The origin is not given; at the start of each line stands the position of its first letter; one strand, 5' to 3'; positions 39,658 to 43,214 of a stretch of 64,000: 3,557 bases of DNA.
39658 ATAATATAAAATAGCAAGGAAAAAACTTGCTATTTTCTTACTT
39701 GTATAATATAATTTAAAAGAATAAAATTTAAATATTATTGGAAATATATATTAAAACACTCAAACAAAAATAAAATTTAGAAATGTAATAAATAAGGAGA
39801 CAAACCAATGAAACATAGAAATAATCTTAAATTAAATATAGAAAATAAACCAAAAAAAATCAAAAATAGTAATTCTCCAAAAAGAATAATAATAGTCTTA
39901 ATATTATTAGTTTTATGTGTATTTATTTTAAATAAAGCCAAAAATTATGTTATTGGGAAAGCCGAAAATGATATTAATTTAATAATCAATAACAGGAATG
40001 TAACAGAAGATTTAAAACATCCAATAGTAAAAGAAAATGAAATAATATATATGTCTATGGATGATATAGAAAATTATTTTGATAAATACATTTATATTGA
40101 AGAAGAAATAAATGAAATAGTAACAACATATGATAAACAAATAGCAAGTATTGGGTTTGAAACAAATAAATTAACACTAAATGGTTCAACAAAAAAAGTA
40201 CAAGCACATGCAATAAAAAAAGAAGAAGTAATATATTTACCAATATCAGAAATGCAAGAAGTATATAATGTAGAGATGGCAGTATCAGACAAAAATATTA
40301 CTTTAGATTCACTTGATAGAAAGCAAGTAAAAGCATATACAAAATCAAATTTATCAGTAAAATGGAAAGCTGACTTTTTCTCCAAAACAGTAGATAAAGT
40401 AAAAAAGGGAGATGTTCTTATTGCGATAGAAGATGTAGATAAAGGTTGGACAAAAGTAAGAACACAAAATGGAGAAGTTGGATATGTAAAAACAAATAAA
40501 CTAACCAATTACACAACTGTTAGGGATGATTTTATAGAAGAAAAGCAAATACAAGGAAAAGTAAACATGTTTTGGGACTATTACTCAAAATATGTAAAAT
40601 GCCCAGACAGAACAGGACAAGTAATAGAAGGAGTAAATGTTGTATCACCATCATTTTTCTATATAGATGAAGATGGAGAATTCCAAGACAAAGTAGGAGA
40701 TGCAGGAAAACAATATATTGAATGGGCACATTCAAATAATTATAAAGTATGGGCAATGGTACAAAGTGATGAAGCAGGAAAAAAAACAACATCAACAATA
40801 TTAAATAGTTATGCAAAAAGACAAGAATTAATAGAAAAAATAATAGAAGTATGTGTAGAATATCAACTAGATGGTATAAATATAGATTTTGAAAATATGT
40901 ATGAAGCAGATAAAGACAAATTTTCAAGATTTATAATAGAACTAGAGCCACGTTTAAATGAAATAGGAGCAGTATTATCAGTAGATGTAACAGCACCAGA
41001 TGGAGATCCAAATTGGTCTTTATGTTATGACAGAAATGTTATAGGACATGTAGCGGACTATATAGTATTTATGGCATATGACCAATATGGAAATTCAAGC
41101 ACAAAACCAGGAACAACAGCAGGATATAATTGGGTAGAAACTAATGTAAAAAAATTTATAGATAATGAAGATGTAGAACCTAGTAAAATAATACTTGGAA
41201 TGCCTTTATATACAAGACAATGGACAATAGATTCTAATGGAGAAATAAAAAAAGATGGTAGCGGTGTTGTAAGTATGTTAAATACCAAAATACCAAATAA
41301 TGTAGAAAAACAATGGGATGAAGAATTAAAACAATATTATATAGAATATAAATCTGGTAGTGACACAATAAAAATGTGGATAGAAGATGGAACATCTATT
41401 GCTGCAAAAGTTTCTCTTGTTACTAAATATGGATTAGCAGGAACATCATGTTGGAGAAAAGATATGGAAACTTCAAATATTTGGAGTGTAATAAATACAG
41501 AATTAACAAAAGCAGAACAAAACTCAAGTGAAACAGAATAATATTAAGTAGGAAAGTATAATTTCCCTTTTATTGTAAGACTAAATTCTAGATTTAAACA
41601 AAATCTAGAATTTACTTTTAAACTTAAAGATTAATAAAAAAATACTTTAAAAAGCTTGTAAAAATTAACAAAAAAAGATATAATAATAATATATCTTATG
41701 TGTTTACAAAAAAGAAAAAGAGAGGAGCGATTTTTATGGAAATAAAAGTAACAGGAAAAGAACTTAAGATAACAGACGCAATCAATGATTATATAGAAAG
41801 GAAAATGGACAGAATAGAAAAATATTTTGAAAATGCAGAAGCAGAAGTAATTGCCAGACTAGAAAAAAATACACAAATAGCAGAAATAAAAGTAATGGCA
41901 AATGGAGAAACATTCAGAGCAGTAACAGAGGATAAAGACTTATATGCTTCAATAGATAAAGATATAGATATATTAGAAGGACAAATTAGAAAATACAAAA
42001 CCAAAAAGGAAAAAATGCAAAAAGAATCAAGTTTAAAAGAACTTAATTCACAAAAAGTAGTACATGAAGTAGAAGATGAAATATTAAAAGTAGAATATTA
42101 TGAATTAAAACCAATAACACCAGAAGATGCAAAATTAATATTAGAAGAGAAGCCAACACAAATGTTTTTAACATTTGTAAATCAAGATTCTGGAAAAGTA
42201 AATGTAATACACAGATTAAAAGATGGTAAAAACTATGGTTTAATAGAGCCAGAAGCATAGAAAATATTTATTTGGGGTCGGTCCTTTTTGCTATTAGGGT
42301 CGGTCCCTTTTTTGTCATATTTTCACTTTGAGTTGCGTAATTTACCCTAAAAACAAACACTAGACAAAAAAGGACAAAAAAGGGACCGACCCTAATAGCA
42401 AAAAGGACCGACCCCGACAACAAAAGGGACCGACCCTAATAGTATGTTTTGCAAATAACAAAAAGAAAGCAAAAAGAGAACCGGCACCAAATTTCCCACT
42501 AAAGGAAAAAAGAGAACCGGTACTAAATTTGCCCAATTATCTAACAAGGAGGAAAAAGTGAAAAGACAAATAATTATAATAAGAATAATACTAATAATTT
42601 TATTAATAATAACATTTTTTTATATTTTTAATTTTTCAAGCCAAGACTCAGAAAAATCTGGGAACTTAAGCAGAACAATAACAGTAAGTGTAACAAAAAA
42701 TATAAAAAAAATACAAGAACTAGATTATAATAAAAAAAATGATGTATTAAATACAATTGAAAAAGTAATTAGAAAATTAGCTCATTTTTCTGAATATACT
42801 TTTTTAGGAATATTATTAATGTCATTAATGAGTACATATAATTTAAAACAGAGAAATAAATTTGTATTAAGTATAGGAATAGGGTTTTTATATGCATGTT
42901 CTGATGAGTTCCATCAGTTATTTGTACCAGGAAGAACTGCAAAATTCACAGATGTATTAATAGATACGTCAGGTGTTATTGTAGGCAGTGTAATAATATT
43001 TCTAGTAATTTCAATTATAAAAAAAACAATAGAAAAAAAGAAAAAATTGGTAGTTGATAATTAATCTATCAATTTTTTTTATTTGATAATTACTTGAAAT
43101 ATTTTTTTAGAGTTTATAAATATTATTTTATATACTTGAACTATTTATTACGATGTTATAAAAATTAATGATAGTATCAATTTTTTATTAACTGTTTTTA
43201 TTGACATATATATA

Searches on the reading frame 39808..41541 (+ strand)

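Call 7: search_protein_families(library=pfam, proteins=[window:39808-41541:+], max_evalue=0.01)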
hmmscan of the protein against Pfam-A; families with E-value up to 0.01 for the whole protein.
window:39808-41541:+ (577 aa): 5 families
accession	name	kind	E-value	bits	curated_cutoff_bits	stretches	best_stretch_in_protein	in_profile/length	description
PF00704.34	Glyco_hydro_18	-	3e-29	103.2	29.6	1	254-553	4-316/317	Glycosyl hydrolases family 18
PF08239.17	SH3_3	-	3.9e-06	27.4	27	1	183-228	4-49/54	Bacterial SH3 domain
PF03644.19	Glyco_hydro_85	-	3.8e-05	23.8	22.2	1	302-470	42-207/302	Glycosyl hydrolase family 85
PF00018.34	SH3_1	-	0.00012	22.1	22.9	1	198-227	16-46/48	SH3 domain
PF07833.16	Cu_amine_oxidN1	-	0.00021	21.6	24.2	1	60-165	2-105/108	Copper amine oxidase N-terminal domain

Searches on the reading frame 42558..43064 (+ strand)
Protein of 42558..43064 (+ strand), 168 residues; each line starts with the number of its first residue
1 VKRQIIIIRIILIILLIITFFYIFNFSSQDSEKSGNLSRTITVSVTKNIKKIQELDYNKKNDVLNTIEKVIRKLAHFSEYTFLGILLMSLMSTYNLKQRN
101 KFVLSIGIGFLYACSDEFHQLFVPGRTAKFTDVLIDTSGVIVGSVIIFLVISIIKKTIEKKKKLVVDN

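Call 4: search_protein_families(library=pfam, proteins=[window:42558-43064:+], max_evalue=0.01)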
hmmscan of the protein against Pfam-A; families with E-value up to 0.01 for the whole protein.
window:42558-43064:+ (168 aa): 1 family
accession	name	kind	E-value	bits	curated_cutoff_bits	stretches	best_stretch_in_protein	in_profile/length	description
PF04892.17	VanZ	-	1.8e-25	90.5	30.1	1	13-149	2-124/126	VanZ like family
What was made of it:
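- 42558..43064 (+): VanZ-family membrane protein. It is a regular 5' member of this polysaccharide locus type: relatives have LCP-VanZ-PGT. PF04892 E 1.8e-25 (call 4).
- Checked: VanZ: 42558-43064 (PF04892, E 1.8e-25, call 4).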
